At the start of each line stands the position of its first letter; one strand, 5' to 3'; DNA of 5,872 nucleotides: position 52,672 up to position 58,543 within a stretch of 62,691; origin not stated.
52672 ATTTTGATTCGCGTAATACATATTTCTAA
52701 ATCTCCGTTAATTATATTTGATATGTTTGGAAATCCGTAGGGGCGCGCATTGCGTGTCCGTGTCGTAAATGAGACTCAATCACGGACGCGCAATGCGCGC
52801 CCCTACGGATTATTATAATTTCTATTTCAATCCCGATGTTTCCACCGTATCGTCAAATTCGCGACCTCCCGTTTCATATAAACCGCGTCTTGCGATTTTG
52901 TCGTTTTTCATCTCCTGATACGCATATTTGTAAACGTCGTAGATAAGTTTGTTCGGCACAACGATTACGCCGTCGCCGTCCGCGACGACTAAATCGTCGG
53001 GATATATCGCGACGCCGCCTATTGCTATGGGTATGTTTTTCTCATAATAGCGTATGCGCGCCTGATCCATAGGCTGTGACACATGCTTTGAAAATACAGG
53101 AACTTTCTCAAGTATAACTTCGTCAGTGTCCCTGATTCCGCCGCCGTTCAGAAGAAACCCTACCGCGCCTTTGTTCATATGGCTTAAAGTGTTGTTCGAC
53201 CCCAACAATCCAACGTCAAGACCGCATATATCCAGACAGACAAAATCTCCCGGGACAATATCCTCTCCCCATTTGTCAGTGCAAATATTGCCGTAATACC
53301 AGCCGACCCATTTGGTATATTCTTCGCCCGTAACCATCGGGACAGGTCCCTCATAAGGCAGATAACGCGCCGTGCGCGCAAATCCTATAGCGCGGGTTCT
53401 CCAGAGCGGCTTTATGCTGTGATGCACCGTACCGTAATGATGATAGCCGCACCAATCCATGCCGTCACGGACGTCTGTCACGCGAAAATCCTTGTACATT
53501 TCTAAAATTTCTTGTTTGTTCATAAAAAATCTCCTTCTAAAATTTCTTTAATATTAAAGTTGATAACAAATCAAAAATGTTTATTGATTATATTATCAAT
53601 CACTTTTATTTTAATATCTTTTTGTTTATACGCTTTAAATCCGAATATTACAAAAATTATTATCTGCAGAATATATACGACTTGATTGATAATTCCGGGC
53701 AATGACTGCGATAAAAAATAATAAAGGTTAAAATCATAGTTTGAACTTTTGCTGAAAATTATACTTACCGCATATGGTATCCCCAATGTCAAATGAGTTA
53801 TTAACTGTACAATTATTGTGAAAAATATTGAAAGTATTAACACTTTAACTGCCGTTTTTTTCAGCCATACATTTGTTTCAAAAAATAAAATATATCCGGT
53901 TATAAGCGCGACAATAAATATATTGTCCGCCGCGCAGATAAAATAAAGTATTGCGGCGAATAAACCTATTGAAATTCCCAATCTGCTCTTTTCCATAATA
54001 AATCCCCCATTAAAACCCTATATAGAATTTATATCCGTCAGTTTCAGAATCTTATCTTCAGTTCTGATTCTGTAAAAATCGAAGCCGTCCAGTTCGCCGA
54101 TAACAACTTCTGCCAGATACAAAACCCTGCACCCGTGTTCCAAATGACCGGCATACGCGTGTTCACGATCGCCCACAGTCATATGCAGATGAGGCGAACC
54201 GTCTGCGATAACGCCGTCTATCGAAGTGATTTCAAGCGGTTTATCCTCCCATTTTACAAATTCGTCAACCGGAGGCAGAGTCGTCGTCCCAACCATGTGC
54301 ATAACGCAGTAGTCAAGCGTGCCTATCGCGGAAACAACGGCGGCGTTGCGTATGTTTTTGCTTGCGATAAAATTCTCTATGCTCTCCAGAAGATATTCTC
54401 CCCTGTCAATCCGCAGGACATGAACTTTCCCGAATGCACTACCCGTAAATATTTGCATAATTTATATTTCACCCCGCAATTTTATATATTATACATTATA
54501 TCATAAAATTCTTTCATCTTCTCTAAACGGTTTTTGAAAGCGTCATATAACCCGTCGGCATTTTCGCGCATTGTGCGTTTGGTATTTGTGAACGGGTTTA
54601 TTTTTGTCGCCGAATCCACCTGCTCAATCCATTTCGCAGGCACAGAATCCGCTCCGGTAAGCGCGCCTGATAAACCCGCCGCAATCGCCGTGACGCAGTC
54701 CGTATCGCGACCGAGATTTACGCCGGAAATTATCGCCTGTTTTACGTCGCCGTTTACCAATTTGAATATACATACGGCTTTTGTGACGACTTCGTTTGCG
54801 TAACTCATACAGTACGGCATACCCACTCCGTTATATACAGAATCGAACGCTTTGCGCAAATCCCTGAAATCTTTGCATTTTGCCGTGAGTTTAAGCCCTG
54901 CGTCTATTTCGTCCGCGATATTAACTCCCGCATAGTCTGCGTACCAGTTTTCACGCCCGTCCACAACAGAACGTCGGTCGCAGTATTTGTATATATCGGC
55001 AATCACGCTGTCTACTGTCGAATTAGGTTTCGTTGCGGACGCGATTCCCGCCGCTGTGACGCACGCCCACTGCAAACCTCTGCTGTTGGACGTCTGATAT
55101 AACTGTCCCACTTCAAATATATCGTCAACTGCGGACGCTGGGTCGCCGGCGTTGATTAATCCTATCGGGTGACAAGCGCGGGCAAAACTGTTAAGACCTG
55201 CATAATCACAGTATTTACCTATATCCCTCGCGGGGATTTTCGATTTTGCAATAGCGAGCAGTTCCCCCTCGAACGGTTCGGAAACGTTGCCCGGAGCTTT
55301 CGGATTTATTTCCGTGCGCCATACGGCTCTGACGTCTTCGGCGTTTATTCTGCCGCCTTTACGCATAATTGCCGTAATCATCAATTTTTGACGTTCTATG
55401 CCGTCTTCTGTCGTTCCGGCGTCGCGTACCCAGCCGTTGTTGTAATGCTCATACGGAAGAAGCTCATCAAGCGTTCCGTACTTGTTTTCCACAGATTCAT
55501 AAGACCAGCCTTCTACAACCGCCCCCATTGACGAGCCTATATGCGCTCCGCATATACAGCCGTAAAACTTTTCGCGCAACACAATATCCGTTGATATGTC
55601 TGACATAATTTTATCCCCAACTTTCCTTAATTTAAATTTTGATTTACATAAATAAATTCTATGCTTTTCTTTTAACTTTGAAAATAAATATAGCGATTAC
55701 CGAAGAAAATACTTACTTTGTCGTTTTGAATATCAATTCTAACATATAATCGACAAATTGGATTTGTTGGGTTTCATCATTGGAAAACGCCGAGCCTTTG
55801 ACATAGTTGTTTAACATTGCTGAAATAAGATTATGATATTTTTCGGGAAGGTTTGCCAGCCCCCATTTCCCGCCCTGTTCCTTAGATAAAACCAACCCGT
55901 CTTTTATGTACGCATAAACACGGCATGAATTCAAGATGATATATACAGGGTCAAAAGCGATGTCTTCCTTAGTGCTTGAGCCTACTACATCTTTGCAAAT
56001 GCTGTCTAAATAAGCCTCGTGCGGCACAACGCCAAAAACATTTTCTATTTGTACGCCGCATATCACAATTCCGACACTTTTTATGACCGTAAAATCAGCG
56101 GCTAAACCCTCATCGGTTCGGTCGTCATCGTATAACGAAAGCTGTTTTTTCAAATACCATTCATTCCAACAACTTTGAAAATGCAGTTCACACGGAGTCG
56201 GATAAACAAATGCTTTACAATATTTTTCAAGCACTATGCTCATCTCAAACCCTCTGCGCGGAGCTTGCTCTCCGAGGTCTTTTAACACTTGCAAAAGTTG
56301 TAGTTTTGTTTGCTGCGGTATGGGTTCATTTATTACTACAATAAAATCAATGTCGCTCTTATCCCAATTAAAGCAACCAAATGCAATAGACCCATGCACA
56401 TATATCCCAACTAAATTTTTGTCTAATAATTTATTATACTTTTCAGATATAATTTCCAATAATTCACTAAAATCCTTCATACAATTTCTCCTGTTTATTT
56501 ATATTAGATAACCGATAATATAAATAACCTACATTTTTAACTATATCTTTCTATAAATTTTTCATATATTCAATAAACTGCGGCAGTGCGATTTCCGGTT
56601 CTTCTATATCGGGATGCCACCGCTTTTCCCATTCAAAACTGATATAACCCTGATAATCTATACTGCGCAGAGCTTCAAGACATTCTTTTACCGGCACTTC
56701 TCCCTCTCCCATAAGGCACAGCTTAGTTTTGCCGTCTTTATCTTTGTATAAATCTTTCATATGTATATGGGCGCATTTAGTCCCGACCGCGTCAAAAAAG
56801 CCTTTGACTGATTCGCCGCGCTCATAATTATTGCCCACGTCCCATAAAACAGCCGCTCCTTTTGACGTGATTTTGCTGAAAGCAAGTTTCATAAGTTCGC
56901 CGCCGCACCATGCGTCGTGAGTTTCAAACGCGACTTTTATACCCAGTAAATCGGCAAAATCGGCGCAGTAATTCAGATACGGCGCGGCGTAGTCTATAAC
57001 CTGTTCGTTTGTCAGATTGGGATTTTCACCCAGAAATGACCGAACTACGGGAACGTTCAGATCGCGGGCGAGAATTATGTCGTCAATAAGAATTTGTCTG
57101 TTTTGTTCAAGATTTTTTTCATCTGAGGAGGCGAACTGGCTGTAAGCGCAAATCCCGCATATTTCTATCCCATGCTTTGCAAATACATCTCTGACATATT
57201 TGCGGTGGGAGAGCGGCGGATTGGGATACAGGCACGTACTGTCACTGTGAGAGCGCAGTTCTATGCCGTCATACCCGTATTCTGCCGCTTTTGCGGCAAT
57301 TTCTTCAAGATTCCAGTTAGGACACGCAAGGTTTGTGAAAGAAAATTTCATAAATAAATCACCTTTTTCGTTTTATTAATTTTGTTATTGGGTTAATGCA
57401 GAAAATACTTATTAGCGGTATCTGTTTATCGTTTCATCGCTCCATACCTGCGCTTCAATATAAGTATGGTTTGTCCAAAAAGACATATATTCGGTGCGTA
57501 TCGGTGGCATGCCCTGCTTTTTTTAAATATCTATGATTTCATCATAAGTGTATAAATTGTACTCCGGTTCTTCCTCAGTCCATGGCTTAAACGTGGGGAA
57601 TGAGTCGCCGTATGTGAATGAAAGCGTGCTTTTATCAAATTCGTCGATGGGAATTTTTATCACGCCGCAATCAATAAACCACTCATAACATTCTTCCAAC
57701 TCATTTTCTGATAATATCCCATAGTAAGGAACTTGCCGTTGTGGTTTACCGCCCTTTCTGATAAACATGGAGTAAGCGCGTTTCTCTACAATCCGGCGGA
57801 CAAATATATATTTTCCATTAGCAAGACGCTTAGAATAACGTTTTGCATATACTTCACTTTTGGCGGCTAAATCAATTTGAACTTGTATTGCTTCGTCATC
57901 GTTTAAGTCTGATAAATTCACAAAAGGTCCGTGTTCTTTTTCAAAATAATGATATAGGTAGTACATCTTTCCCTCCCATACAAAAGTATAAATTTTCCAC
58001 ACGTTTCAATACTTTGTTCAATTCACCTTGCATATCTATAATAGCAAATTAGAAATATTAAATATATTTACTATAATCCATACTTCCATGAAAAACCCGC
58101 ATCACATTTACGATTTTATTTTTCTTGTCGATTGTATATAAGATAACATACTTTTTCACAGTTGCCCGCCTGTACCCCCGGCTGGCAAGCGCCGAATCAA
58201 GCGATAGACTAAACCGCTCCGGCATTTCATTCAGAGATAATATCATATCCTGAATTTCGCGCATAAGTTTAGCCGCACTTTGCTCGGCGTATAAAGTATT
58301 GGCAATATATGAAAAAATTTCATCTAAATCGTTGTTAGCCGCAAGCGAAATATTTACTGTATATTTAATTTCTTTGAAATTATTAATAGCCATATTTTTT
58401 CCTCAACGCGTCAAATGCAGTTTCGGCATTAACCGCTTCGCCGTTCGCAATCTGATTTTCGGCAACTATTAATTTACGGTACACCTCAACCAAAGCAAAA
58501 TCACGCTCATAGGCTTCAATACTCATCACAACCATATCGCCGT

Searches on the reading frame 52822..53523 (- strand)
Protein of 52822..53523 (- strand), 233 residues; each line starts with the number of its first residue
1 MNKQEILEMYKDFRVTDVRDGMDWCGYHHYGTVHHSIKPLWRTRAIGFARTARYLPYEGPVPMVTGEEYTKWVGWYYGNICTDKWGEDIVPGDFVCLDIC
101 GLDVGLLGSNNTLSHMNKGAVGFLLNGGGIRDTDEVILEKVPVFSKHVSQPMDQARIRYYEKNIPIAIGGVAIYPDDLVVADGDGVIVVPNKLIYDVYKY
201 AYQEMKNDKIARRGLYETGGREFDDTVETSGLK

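Call 45: search_protein_families(library=pfam, proteins=[window:52822-53523:-], max_evalue=0.00001)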
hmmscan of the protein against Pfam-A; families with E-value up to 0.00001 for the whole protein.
window:52822-53523:- (233 aa): 1 family
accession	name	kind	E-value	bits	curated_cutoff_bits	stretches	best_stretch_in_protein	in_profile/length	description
PF03737.21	RraA-like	-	9.2e-19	68.6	24.5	1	16-188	2-152/152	Aldolase/RraA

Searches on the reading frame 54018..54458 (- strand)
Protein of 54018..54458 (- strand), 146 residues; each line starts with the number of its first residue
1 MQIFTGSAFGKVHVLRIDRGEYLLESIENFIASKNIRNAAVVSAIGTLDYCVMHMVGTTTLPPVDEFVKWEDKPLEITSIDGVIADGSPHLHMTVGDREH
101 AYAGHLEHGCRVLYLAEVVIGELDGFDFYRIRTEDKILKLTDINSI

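Call 46: search_protein_families(library=pfam, proteins=[window:54018-54458:-], max_evalue=0.00001)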
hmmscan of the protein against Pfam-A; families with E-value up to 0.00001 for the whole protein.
window:54018-54458:- (146 aa): 1 family
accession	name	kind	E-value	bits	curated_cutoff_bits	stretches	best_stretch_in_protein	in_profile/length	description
PF03479.20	PCC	-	2.8e-24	86.1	25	1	11-125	1-117/117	Plants and Prokaryotes Conserved (PCC) domain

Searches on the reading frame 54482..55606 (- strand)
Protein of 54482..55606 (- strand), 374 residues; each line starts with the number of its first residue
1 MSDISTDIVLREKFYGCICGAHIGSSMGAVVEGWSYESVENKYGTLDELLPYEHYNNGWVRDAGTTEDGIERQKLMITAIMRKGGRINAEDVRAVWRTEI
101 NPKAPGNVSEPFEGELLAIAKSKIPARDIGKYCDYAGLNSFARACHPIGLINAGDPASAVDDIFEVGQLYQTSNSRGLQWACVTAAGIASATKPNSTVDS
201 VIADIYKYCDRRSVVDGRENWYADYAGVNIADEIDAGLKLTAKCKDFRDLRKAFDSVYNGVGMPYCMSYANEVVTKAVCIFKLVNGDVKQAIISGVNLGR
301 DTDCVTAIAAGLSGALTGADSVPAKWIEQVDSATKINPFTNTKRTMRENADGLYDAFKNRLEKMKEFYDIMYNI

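Call 46: search_protein_families(library=pfam, proteins=[window:54482-55606:-], max_evalue=0.00001)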
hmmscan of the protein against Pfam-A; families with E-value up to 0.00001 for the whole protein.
window:54482-55606:- (374 aa): 1 family
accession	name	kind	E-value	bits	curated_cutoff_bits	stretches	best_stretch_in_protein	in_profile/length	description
PF03747.19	ADP_ribosyl_GH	-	4.3e-31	109.1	26.2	1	16-324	1-286/287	ADP-ribosylglycohydrolase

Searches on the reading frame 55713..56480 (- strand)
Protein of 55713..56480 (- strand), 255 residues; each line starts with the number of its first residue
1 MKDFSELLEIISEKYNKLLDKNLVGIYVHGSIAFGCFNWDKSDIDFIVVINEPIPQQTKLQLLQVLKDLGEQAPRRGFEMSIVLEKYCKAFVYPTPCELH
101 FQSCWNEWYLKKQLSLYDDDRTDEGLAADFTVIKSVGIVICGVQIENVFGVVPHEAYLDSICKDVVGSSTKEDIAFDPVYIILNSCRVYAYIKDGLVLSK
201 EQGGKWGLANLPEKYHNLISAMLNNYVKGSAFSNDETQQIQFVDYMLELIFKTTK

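Call 46: search_protein_families(library=pfam, proteins=[window:55713-56480:-], max_evalue=0.00001)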
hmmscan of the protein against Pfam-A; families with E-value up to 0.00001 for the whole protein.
window:55713-56480:- (255 aa): 2 families
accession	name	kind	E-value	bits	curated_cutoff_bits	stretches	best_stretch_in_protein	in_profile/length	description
PF13427.11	AadA_C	-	5e-22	78.5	22.2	1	147-247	1-101/103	Aminoglycoside adenylyltransferase, C-terminal domain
PF18765.7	Polbeta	-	9e-06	26.2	26.9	0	16-69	4-58/93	Polymerase beta, Nucleotidyltransferase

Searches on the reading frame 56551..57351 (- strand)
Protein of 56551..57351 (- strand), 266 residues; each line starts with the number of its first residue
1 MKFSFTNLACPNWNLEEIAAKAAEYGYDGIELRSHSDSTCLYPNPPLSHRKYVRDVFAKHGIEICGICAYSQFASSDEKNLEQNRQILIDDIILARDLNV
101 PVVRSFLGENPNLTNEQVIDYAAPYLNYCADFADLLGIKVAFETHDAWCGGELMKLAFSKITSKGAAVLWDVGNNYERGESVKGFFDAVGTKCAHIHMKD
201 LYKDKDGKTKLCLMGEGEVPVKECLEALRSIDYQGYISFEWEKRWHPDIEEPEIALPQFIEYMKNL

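Call 46: search_protein_families(library=pfam, proteins=[window:56551-57351:-], max_evalue=0.00001)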
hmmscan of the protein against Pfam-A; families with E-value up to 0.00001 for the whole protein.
window:56551-57351:- (266 aa): 1 family
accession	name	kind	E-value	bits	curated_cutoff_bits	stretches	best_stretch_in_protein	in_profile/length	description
PF01261.30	AP_endonuc_2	-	9.8e-33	114.3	31.1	1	20-252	2-235/249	Xylose isomerase-like TIM barrel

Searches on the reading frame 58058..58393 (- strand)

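Call 46: search_protein_families(library=pfam, proteins=[window:58058-58393:-], max_evalue=0.00001)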
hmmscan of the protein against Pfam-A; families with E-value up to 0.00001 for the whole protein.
window:58058-58393:- (111 aa): 1 family
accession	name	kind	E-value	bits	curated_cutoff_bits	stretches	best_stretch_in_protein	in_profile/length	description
PF05016.21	ParE_toxin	-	7.7e-17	62.1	23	1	14-107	2-89/89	ParE toxin of type II toxin-antitoxin system, parDE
